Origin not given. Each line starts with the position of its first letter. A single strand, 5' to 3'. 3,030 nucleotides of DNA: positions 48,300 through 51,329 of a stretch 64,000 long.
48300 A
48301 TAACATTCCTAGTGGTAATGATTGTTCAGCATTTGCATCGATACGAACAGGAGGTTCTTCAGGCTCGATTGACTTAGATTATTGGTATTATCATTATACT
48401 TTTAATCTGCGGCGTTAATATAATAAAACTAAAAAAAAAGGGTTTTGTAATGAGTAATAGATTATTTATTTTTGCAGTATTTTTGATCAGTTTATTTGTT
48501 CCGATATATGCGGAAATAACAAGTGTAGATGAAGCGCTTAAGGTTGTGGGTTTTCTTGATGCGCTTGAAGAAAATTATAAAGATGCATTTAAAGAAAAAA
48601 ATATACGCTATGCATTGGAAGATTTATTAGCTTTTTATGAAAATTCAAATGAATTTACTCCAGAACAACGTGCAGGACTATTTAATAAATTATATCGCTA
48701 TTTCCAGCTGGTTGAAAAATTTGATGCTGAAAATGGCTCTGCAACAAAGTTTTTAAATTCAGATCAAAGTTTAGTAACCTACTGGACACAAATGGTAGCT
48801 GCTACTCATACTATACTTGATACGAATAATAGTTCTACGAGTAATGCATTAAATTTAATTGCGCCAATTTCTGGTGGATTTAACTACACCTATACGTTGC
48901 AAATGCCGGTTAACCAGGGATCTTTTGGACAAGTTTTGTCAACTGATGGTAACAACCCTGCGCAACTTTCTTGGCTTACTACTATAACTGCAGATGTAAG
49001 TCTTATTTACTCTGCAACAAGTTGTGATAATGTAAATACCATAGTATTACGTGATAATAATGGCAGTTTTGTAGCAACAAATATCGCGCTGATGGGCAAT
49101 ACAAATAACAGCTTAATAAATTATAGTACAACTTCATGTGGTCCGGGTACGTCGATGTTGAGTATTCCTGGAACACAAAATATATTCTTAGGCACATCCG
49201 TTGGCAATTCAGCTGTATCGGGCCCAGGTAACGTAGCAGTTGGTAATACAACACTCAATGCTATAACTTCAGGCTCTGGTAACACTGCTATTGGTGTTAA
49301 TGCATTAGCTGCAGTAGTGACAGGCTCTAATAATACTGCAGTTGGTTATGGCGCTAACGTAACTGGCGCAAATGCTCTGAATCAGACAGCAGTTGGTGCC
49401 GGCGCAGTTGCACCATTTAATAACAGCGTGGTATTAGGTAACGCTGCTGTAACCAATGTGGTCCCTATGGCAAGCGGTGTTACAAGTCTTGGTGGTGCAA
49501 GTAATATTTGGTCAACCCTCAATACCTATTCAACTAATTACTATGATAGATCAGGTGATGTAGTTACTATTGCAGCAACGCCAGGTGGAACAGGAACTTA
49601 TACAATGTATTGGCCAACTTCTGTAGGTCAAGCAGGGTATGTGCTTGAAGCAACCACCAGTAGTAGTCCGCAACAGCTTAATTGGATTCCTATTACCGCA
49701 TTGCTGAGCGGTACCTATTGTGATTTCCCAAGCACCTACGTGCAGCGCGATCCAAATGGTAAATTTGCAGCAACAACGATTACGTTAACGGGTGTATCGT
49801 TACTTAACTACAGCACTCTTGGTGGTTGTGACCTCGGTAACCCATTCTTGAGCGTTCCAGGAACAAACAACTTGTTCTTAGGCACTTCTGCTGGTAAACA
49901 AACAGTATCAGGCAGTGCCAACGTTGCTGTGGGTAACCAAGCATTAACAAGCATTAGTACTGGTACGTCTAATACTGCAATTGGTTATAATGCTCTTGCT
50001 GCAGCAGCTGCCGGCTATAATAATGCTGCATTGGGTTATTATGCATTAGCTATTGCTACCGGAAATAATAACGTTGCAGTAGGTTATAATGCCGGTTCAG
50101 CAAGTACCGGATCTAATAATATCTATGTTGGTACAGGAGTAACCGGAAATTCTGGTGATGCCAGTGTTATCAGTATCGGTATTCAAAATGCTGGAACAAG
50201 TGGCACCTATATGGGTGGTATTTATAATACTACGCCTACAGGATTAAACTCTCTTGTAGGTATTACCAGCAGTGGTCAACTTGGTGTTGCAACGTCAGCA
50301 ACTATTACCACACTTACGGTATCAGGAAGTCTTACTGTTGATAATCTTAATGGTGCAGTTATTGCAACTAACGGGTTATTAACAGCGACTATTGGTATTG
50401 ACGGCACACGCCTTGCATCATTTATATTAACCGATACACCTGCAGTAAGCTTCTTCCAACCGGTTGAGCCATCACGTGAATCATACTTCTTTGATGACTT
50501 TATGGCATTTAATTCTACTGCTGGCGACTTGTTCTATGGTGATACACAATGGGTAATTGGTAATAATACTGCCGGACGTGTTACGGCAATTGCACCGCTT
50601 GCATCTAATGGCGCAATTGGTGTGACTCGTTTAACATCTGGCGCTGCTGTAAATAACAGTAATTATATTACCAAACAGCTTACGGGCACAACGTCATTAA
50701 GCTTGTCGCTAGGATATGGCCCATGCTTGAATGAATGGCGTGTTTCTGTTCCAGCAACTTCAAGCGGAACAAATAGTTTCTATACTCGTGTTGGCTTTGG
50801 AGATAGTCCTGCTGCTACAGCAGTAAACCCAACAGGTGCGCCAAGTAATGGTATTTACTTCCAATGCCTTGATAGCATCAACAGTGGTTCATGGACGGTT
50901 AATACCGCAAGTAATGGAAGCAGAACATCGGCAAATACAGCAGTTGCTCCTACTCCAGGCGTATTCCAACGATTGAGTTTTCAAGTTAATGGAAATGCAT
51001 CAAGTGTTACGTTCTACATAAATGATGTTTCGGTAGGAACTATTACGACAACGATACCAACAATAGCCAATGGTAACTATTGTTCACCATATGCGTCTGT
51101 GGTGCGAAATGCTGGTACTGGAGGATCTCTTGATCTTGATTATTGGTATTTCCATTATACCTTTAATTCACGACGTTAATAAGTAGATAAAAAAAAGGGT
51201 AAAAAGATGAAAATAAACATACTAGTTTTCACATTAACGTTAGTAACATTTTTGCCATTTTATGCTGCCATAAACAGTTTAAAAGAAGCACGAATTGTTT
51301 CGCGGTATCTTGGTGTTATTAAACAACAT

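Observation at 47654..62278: A shared ~250-aa C-terminal head domain is the alternative ending to the S74 chaperone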

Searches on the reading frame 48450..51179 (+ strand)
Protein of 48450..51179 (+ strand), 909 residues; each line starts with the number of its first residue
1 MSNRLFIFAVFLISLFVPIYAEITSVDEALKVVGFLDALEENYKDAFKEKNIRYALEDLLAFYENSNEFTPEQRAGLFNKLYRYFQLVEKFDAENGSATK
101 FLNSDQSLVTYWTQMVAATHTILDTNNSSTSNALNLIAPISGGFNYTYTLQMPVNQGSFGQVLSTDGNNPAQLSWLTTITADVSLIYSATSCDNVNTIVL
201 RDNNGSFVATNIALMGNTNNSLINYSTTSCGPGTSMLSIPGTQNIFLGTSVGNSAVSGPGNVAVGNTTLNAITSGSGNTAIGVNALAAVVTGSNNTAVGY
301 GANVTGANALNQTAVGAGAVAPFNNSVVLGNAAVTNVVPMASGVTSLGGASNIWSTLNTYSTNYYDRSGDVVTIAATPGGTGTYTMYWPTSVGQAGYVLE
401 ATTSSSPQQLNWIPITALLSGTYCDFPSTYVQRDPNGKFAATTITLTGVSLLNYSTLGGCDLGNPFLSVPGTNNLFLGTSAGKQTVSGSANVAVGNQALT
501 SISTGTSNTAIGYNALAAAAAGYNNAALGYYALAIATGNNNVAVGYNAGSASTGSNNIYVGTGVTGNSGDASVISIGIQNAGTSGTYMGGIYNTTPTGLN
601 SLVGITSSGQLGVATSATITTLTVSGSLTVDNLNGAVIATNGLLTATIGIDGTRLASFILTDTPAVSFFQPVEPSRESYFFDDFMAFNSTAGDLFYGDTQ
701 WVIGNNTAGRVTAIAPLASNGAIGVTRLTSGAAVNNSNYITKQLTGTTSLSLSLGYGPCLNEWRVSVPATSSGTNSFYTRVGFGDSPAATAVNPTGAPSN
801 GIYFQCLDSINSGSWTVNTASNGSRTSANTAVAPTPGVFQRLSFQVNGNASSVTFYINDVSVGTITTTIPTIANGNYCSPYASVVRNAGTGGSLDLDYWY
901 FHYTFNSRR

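Call 9: search_protein_families(library=pfam, proteins=[window:48450-51179:+], max_evalue=0.1)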
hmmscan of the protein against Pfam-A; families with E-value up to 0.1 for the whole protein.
window:48450-51179:+ (909 aa): 1 family
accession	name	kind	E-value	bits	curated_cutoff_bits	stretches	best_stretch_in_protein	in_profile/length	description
PF19417.4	RnlA_toxin_N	-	0.067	13.9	24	0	832-883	31-80/82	RNase LS, bacterial toxin N-terminal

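Call 14: search_protein_families(library=phrogs, proteins=[window:48450-51179:+], max_evalue=1)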
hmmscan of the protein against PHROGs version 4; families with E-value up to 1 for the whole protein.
window:48450-51179:+ (909 aa): 3 families
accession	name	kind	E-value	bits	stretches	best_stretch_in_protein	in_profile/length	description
phrog_6002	-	head and packaging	2.2e-15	56.3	2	470-571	715-817/1183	virion structural protein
phrog_4636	-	tail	1.8e-12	47.5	2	469-571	295-395/763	tail spike protein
phrog_23837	-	head and packaging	5.9e-05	23.1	2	478-629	234-385/507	virion structural protein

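Call 86: search_protein_families(library=ncbifam, proteins=[window:48450-51179:+], max_evalue=0.01)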
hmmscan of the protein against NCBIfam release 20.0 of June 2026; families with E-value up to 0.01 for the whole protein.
window:48450-51179:+ (909 aa): 0 families
